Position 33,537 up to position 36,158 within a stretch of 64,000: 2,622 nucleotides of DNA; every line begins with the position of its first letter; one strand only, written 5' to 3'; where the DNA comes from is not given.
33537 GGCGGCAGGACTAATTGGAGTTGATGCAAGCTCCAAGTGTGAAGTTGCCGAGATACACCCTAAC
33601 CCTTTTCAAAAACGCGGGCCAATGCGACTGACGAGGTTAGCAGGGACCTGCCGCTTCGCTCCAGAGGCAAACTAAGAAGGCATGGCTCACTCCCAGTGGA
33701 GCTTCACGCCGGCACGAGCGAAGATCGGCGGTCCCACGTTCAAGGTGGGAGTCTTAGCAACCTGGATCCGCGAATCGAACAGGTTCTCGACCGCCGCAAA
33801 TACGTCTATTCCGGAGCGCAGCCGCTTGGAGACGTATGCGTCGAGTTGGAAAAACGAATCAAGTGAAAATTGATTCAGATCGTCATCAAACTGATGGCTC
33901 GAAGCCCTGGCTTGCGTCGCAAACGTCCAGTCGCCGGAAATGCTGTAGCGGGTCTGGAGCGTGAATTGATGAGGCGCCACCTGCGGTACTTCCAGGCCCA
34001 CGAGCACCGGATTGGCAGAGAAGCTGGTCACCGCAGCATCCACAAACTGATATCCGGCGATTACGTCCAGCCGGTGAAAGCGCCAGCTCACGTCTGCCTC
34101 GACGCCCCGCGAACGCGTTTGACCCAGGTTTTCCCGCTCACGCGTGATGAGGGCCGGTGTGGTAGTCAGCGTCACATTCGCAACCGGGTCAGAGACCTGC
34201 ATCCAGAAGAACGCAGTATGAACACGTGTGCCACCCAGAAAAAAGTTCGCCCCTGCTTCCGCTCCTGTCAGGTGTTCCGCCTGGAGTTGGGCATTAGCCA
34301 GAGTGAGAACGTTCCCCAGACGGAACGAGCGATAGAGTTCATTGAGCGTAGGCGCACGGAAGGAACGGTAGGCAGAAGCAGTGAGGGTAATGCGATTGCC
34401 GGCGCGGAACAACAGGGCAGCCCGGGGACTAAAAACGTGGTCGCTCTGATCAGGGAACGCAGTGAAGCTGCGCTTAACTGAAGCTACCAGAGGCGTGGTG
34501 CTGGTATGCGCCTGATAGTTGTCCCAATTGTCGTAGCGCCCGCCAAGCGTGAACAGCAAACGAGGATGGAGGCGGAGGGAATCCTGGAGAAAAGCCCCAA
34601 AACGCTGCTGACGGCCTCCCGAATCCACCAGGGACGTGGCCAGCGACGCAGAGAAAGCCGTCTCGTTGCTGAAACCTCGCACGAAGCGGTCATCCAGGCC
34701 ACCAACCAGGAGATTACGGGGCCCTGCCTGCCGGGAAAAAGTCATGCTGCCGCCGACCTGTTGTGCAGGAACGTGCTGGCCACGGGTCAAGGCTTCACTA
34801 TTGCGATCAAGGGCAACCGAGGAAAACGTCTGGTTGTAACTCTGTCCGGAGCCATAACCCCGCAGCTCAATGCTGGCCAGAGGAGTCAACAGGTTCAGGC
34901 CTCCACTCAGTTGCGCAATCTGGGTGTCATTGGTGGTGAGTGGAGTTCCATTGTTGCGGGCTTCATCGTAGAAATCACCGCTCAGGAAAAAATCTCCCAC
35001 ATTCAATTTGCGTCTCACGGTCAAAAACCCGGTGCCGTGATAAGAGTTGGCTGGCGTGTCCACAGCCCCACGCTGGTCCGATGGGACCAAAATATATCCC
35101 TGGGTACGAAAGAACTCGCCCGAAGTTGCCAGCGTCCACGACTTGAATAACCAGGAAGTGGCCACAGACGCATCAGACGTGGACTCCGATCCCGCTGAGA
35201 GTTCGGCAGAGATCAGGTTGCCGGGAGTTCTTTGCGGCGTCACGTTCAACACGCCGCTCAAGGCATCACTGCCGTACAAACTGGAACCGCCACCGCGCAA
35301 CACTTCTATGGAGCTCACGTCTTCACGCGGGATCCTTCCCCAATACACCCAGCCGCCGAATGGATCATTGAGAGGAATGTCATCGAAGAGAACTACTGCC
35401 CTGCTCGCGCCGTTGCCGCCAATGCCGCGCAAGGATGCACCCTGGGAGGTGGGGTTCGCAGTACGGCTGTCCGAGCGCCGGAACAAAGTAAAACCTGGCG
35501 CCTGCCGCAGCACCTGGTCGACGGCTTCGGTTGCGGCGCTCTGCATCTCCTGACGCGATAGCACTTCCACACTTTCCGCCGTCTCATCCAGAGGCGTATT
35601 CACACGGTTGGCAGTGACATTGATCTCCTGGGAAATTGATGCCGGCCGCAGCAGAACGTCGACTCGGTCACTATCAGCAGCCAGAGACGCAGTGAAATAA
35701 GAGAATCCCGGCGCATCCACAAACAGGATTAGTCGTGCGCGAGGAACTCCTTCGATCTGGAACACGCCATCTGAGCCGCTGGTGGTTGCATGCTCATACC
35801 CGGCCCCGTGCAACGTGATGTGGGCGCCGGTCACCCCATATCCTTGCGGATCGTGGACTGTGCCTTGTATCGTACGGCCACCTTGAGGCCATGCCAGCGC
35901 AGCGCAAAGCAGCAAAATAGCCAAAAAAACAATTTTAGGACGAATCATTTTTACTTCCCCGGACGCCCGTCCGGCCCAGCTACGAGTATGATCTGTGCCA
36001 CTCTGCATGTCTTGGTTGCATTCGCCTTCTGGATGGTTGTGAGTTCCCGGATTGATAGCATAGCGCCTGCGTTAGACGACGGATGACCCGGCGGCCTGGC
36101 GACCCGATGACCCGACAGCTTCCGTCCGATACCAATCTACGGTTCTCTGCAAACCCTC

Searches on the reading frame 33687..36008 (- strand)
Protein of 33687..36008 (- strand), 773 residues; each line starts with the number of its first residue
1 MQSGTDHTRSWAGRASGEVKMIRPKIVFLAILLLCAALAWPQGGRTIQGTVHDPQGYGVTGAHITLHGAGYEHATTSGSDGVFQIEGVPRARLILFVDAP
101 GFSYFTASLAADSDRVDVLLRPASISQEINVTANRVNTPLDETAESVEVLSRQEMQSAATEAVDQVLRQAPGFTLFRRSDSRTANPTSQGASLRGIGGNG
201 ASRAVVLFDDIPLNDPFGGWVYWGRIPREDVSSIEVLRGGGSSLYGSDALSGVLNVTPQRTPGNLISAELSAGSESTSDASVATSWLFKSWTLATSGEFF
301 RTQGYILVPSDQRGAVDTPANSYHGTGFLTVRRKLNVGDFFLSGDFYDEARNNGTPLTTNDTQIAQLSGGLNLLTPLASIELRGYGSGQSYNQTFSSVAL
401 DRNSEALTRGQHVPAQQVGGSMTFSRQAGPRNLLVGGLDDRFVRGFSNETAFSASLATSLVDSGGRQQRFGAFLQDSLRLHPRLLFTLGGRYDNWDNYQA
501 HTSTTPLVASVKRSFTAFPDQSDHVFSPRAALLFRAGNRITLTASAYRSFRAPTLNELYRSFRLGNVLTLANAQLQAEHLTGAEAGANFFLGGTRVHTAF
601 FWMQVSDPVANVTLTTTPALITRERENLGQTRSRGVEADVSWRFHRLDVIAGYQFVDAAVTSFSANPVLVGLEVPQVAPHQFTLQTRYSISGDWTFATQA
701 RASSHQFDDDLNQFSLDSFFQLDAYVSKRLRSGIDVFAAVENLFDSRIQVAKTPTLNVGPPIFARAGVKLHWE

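Call 5: search_protein_families(library=pfam, proteins=[window:33687-36008:-], max_evalue=1)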
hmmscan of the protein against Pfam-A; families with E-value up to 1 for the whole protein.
window:33687-36008:- (773 aa): 5 families
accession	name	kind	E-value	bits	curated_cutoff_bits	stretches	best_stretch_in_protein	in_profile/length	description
PF00593.30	TonB_dep_Rec_b-barrel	-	5.4e-46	158.8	27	1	318-743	11-436/436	TonB dependent receptor-like, beta-barrel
PF07715.20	Plug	-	8.5e-22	78.1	23.9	1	140-253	2-107/107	TonB-dependent Receptor Plug Domain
PF13620.12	CarboxypepD_reg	-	8.9e-11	42.4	32.3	1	46-110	1-70/82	Carboxypeptidase regulatory-like domain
PF13715.12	CarbopepD_reg_2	-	0.0098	16.4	32.2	1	47-124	1-80/88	CarboxypepD_reg-like domain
PF09430.16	EMC7_beta-sandw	-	0.18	12.4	26.6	1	60-107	8-55/122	ER membrane protein complex subunit 7, beta-sandwich domain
